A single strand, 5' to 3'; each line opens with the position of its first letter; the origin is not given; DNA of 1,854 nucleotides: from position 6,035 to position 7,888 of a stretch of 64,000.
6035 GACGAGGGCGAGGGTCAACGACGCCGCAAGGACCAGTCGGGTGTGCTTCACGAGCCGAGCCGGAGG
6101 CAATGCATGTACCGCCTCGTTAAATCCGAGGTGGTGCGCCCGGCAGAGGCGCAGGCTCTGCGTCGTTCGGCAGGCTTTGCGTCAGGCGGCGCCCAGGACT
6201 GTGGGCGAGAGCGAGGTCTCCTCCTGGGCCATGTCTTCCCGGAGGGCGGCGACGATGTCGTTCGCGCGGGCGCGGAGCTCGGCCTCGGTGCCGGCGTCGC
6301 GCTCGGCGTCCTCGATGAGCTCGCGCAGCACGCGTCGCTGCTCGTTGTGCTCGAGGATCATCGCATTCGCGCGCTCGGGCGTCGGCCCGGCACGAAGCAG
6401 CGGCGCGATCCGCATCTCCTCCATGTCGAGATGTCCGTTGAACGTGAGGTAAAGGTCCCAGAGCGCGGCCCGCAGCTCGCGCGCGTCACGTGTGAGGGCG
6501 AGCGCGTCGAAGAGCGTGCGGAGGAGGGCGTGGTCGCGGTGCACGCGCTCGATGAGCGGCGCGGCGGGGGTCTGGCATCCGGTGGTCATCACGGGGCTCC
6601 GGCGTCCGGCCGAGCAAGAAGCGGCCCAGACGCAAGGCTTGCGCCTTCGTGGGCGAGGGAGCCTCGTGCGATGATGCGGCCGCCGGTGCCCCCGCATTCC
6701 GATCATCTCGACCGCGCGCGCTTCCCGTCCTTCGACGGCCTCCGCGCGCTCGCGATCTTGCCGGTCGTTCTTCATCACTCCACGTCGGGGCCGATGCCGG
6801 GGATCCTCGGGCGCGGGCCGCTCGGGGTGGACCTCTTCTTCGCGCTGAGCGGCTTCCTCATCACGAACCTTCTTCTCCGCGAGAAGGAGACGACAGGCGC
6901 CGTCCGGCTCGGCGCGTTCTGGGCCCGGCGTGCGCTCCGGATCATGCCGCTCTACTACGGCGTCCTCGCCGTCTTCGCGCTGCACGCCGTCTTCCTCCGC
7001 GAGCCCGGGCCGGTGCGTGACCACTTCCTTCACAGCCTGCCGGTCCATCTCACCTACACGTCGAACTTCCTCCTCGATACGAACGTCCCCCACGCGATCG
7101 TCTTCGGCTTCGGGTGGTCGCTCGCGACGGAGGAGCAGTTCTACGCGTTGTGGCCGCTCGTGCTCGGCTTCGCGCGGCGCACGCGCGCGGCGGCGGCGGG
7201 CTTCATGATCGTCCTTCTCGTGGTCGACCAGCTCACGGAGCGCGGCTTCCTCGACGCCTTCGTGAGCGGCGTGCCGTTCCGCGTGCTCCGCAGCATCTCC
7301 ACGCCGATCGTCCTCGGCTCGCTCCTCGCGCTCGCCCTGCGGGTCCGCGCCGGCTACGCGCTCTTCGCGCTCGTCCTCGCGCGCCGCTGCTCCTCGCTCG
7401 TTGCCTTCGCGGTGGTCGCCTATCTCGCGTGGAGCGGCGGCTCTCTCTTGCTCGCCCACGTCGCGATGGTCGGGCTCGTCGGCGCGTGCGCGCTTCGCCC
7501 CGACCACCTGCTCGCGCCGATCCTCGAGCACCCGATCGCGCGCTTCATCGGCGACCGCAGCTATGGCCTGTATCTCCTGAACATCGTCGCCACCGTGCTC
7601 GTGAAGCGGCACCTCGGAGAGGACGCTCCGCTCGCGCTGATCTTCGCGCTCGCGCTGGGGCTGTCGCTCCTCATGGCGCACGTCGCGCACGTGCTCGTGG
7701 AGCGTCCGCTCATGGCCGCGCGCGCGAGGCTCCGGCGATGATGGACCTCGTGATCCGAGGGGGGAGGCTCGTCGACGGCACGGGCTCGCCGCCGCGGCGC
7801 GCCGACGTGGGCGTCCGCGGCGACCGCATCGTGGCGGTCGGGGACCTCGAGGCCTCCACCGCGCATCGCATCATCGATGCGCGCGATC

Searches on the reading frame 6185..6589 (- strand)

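Call 24: search_protein_families(library=pfam, proteins=[window:6185-6589:-], max_evalue=0.01)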
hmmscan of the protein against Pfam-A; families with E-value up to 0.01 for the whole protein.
seq(135 aa): 1 family
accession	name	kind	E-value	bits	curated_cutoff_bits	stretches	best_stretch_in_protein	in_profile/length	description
PF01814.28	Hemerythrin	-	8.2e-11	42.9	25.3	1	13-130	3-126/127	Hemerythrin HHE cation binding domain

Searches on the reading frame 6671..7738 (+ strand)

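Call 24: search_protein_families(library=pfam, proteins=[window:6671-7738:+], max_evalue=0.01)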
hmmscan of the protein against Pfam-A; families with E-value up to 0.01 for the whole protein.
seq(356 aa): 1 family
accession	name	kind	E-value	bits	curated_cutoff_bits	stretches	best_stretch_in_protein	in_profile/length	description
PF01757.29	Acyl_transf_3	-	5.8e-21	75.3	31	1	19-333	2-322/326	Acyltransferase domain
